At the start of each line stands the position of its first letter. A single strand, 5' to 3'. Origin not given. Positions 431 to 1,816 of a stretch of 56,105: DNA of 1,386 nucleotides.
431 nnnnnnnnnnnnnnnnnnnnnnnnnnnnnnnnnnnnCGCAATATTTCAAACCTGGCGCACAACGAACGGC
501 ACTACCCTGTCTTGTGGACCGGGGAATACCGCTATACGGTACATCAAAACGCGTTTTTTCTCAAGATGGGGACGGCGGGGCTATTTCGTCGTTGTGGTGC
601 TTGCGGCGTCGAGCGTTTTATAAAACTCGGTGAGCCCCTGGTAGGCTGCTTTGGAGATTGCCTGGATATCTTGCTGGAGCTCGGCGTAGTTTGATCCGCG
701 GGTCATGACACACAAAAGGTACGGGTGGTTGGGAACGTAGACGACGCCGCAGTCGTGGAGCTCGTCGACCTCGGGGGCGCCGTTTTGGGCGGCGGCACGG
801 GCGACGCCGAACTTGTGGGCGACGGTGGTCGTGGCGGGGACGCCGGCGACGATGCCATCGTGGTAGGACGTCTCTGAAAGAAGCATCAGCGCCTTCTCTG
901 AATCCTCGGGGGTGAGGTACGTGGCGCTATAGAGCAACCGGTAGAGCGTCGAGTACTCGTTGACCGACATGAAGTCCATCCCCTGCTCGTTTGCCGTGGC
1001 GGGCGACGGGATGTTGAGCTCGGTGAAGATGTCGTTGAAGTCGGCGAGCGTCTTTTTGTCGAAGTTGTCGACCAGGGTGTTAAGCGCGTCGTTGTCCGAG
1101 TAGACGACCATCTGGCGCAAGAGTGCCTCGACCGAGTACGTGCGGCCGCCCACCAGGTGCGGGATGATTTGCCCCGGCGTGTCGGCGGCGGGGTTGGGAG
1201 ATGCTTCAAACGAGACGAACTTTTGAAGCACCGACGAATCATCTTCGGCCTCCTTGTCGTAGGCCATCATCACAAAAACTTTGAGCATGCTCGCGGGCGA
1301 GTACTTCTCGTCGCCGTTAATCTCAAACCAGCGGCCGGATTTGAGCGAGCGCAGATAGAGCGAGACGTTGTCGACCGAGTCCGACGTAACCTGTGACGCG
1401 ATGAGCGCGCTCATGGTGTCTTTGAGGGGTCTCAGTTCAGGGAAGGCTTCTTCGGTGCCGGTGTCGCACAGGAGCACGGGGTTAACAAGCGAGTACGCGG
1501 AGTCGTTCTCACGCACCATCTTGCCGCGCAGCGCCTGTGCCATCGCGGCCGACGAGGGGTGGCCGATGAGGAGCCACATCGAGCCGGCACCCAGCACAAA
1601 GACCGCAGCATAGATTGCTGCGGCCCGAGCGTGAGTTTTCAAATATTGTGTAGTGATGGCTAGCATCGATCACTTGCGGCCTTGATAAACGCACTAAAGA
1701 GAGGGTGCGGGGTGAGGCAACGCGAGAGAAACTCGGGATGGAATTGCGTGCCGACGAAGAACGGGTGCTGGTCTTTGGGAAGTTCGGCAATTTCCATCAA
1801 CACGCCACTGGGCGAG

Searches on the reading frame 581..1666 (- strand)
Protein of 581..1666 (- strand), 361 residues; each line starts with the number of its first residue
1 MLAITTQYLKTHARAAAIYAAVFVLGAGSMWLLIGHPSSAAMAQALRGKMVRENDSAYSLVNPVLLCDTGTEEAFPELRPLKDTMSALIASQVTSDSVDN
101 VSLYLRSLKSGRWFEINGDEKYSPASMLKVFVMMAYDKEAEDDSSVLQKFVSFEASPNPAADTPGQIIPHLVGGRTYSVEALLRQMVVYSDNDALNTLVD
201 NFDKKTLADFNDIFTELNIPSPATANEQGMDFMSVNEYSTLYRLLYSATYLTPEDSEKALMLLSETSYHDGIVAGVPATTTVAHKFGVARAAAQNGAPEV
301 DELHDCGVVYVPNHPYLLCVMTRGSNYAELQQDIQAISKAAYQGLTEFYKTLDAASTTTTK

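Call 46: search_protein_families(library=pfam, proteins=[window:581-1666:-], max_evalue=0.001)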
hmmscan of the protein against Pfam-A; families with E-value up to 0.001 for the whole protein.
window:581-1666:- (361 aa): 1 family
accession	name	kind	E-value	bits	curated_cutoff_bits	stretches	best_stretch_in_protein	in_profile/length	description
PF13354.11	Beta-lactamase2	-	2.8e-32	112.3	22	1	102-322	1-214/214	Beta-lactamase enzyme family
